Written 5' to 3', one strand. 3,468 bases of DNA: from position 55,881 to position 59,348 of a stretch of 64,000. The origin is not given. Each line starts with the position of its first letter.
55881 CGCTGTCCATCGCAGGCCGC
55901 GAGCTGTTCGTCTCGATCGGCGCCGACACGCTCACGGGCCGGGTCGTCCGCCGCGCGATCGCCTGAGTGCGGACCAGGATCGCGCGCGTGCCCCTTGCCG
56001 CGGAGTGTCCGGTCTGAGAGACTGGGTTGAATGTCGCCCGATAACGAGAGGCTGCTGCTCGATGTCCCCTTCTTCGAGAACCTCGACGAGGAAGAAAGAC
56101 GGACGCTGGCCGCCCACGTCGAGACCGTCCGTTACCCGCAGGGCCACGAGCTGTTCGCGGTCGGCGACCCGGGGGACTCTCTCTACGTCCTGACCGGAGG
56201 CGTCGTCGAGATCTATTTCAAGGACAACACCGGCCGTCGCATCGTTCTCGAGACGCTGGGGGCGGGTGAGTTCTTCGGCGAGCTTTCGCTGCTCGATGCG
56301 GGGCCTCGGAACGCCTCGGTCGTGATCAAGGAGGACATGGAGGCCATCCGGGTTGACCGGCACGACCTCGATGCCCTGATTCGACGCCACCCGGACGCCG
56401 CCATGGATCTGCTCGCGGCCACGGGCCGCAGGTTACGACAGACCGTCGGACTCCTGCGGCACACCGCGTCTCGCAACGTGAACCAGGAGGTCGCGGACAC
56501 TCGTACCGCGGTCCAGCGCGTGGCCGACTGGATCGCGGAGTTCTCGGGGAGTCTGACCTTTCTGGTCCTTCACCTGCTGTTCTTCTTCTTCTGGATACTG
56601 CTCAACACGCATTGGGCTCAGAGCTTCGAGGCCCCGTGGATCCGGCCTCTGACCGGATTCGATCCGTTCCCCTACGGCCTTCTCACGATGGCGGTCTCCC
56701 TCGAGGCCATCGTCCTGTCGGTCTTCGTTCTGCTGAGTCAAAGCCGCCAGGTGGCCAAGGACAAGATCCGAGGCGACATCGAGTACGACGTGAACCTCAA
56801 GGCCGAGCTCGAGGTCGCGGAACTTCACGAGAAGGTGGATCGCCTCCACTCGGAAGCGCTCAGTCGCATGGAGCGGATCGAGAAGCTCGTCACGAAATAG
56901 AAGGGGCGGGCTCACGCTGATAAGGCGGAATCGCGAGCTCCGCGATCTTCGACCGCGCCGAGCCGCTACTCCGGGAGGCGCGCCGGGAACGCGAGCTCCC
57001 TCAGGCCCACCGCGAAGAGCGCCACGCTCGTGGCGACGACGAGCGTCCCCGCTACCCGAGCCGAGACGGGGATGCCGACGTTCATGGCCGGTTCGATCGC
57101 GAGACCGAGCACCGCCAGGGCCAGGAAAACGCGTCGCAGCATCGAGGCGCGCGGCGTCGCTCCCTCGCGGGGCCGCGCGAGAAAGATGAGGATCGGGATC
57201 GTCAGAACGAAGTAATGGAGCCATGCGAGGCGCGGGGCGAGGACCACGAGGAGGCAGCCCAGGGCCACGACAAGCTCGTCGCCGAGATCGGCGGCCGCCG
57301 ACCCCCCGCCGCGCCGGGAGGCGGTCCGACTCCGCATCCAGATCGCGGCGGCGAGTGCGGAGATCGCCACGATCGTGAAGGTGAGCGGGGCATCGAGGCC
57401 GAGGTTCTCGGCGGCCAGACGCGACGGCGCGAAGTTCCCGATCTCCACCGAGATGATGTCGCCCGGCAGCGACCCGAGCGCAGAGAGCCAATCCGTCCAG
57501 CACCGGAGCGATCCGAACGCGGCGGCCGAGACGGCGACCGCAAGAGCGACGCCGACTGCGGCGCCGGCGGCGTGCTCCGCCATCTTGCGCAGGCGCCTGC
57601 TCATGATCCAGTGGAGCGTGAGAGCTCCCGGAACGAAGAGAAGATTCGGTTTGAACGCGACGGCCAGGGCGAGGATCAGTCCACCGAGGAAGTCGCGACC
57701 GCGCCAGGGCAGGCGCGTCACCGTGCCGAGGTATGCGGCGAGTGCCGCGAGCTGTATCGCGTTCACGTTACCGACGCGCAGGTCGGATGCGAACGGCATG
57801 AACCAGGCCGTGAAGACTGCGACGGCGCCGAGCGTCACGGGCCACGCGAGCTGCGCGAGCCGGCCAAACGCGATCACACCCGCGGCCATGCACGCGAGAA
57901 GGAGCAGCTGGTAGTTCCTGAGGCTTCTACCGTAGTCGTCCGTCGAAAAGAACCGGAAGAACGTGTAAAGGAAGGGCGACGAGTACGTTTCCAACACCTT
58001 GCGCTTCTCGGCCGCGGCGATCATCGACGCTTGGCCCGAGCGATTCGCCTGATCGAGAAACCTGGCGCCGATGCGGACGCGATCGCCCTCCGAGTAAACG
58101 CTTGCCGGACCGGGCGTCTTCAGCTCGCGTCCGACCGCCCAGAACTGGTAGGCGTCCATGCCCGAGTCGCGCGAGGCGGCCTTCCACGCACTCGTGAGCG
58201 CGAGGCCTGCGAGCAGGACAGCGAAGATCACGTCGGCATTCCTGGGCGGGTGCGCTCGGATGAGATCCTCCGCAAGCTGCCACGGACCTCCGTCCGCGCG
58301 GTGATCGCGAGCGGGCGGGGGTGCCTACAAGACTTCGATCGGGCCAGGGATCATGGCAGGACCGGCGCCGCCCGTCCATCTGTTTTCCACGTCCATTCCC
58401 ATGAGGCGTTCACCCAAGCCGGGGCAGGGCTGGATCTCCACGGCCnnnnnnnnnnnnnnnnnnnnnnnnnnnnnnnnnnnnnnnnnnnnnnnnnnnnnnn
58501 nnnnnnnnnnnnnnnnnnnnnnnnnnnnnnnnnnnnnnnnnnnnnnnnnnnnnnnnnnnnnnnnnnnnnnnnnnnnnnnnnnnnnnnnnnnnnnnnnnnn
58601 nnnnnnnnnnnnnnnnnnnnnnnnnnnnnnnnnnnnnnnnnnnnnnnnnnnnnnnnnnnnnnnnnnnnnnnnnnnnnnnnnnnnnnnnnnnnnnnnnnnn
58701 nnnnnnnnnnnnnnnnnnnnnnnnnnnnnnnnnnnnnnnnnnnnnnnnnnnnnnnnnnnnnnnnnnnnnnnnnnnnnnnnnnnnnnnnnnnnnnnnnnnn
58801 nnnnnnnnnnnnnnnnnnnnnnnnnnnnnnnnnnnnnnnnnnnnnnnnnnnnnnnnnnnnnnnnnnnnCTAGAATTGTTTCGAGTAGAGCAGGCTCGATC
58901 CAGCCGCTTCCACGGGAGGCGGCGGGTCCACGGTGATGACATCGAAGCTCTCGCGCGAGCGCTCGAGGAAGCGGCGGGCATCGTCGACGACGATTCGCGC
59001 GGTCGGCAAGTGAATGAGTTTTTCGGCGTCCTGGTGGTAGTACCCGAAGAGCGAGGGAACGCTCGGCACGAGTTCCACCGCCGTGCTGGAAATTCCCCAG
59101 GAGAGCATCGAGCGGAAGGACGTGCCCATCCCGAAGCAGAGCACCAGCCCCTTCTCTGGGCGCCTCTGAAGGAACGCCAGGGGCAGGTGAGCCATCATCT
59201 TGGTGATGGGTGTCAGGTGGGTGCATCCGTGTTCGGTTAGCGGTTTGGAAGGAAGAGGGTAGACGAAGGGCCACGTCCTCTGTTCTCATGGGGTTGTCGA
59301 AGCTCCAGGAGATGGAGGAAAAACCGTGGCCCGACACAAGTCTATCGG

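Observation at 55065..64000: Island-like accessory stretch downstream of tRNA-Sec with an IS4 element and gene remnants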

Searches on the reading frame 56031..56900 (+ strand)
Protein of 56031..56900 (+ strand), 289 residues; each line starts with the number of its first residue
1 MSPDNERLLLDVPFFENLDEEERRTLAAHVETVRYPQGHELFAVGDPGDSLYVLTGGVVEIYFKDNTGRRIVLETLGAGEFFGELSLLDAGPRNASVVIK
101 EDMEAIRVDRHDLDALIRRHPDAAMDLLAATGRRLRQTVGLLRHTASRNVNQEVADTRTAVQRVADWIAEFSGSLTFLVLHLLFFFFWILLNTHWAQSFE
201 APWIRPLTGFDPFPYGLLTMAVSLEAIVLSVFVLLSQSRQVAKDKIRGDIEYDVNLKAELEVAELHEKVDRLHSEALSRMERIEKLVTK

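Call 4: search_protein_families(library=pfam, proteins=[window:56031-56900:+], max_evalue=0.01)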
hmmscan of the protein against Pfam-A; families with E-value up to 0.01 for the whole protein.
window:56031-56900:+ (289 aa): 2 families
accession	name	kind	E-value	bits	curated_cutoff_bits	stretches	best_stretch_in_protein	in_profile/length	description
PF06210.16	DUF1003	-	1.4e-24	86.7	27.4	1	173-281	2-101/103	Protein of unknown function (DUF1003)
PF00027.35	cNMP_binding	-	1.8e-22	79.6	27.5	1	33-120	2-89/89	Cyclic nucleotide-binding domain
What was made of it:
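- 55101..56901 (+): Module M1: small conserved ORF (55198-55404), YaeQ (55424-55966) and the cNMP-binding+DUF1003 membrane protein (56031-56900). Pfam hits in call 4.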

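Call 10: find_encoding_contigs(protein=window:56031-56900:+, flank=10000, max_places=10)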
Protein window:56031-56900:+ (289 aa): no gene with exactly this product is on record in the collection.

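Call 37: search_protein_families(library=ncbifam, proteins=[window:56031-56900:+], max_evalue=0.01)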
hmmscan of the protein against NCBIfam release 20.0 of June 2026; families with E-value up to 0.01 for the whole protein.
window:56031-56900:+ (289 aa): 11 families
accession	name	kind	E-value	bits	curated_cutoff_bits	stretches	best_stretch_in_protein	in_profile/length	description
NF008732.0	PRK11753.1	equivalog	8.8e-19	67.8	266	1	25-162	18-156/214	cAMP-activated global transcriptional regulator CRP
NF058543.1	ActPatMycb56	equivalog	1.8e-10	40.2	460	1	14-135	3-122/317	acetyltransferase Pat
NF041163.2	encap_f2b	equivalog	1.2e-08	34.5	400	1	9-128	73-194/450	family 2B encapsulin nanocompartment shell protein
TIGR03896.1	cyc_nuc_ocin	subfamily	7.2e-06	25.6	161.05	1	38-123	16-105/317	bacteriocin-type transport-associated protein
NF050806.1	TransRegFixKCaul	equivalog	1.6e-05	24.3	300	1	25-138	18-128/215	transcriptional regulator FixK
NF006901.0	PRK09392.1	equivalog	6.6e-05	22.3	211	1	6-152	6-151/236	transcriptional activator FtrB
NF010499.0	PRK13918.1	equivalog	0.00016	21.3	274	1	28-90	10-71/205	CRP/FNR family transcriptional regulator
NF053664.1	TransRegPtrACyano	equivalog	0.00016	21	300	1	49-154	28-126/196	Crp/Fnr family transcriptional regulator PtrA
TIGR03697.1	NtcA_cyano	equivalog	0.0002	21.2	244.95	1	38-151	1-116/193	global nitrogen regulator NtcA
NF052518.1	TransRegLdrP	equivalog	0.00077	19.5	300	1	39-101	8-70/195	transcriptional regulator LdrP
NF007707.0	PRK10402.1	subfamily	0.0097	15.5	180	0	29-103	30-104/226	transcriptional regulator YeiL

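Call 54: find_related_loci(query=window:56031-56900:+, collection=metagenome_contigs, flank=10000)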
Query window:56031-56900:+ (289 aa) in metagenome_contigs; peptide patterns used: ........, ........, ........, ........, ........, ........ (x = any residue, [..] = any of these).
375 stretches matched a pattern; 62 encode a relative of the query (tblastn E <= 1e-3); 62 distinct loci.
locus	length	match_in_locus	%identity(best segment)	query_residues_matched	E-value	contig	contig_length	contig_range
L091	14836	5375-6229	92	1-285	1e-160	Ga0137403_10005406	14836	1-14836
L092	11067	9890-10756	81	1-289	7e-160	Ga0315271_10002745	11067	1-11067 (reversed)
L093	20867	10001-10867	79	1-289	5e-154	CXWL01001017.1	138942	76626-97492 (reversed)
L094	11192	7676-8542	73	1-289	1e-130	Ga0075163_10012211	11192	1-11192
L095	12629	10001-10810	67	8-285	1e-120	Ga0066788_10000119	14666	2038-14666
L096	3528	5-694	85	60-289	2e-120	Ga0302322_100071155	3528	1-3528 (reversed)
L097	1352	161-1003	62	3-285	3e-126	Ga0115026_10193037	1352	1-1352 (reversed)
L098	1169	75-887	64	8-285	7e-126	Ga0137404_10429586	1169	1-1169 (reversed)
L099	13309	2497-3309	64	8-285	7e-115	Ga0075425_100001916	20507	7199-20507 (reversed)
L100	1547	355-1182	65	2-285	5e-124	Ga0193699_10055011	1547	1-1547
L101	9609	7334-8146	64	8-285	7e-115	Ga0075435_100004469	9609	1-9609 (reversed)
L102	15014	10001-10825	63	5-287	2e-111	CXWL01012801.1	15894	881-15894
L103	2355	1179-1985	64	8-283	9e-117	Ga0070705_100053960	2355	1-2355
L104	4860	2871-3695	63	3-285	1e-110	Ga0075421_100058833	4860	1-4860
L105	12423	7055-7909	60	3-289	3e-110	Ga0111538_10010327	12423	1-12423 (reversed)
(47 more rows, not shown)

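Call 63: search_protein_families(library=pfam, proteins=[L091:425-1648:+, L091:2056-4266:+, L091:6743-7555:+, L091:7753-10188:+, L091:10213-10968:-, L091:11103-14096:+], max_evalue=0.01)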
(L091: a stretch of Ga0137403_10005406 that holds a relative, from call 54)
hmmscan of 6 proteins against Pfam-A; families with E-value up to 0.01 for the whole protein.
L091:425-1648:+ (407 aa): 0 families

L091:2056-4266:+ (736 aa): 4 families
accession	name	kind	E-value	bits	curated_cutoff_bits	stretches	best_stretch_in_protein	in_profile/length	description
PF01839.29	FG-GAP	-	1e-61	204.5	22.1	7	435-472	1-36/37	FG-GAP repeat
PF13517.12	FG-GAP_3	-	2.1e-13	51.1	26.9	5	257-329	1-61/61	FG-GAP-like repeat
PF14312.12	FG-GAP_2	-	1.5e-10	41.6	23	0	639-679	16-49/49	FG-GAP repeat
PF21955.1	CarG-like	-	0.00016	22.2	28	0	444-482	9-48/144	Carbapenem resistance protein CarG-like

L091:6743-7555:+ (270 aa): 0 families

L091:7753-10188:+ (811 aa): 2 families
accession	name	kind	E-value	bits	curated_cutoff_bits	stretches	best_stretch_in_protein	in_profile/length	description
PF12704.14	MacB_PCD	-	1.2e-30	107.8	27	2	25-207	2-176/207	MacB-like periplasmic core domain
PF02687.27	FtsX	-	4.6e-16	59.4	25.5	2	282-399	3-119/120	FtsX-like permease C-terminal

L091:10213-10968:- (251 aa): 2 families
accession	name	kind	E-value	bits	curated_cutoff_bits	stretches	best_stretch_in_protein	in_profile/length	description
PF01551.29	Peptidase_M23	-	1.4e-31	109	28.7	1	141-235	2-96/96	Peptidase family M23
PF01476.26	LysM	-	4.4e-09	36.6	20.9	1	66-102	8-43/43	LysM domain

L091:11103-14096:+ (997 aa): 5 families
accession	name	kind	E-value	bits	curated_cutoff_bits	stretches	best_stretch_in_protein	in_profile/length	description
PF00082.27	Peptidase_S8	-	3.4e-58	197.7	21.8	1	178-481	1-288/288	Subtilase family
PF07705.17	CARDB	-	4.2e-12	46.6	22.7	1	499-603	2-100/101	CARDB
PF00930.27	DPPIV_N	-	3.2e-06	26.5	22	0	724-795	16-86/354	Dipeptidyl peptidase IV (DPP IV) N-terminal region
PF07676.18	PD40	-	0.0004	20.7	20.9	0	714-734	17-38/38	WD40-like Beta Propeller Repeat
PF22148.1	Fervidolysin_NPro-like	-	0.003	18.4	21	0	110-132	59-81/81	Fervidolysin N-terminal prodomain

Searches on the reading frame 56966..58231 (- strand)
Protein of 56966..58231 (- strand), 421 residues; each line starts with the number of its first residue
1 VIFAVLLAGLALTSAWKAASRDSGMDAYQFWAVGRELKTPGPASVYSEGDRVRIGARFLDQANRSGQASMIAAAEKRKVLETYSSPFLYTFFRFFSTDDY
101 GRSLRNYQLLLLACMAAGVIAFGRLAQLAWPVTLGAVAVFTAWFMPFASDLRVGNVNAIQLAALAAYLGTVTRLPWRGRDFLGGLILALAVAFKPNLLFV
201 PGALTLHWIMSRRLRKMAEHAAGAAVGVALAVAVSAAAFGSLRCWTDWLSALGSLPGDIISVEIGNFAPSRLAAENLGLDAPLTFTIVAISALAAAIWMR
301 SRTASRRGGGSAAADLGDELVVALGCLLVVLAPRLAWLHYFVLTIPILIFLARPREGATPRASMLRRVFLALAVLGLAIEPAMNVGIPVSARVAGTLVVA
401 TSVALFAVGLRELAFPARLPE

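Call 4: search_protein_families(library=pfam, proteins=[window:56966-58231:-], max_evalue=0.01)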
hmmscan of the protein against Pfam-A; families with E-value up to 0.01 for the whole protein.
window:56966-58231:- (421 aa): 1 family
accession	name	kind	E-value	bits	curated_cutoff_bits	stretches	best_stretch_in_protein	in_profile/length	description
PF09594.16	GT87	-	4.7e-10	40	25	1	86-307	5-219/237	Glycosyltransferase family 87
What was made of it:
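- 56966..58231 (-): Module M2a: GT87-family polytopic membrane glycosyltransferase, apparently intact. PF09594, E 4.7e-10, 40 bits against a cut-off of 25 (call 4).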

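Call 37: search_protein_families(library=ncbifam, proteins=[window:56966-58231:-], max_evalue=0.01)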
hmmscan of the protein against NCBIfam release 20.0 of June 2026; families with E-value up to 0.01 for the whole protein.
window:56966-58231:- (421 aa): 0 families

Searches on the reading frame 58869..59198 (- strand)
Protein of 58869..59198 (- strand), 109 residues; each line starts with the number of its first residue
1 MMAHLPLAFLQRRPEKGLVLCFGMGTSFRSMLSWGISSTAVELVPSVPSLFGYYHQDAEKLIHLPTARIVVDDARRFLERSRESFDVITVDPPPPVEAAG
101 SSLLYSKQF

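Call 4: search_protein_families(library=pfam, proteins=[window:58869-59198:-], max_evalue=0.01)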
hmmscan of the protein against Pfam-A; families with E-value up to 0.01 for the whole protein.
window:58869-59198:- (109 aa): 1 family
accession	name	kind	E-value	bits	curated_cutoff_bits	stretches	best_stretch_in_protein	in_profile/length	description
PF01564.23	Spermine_synth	-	0.0011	19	22.9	1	1-109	7-114/186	Spermine/spermidine synthase domain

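Call 37: search_protein_families(library=ncbifam, proteins=[window:58872-59198:-], max_evalue=0.01)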
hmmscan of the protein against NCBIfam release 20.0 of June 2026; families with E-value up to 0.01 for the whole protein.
window:58872-59198:- (109 aa): 3 families
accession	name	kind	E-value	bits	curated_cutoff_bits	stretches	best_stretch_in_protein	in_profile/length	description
NF002010.0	PRK00811.1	equivalog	4.6e-08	32.6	260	1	1-109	67-175/287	polyamine aminopropyltransferase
NF002956.0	PRK03612.1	equivalog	3.5e-07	29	472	1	10-109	296-399/522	polyamine aminopropyltransferase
TIGR00417.1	speE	equivalog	1.6e-06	27.6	249.55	1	1-107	61-166/271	spermidine synthase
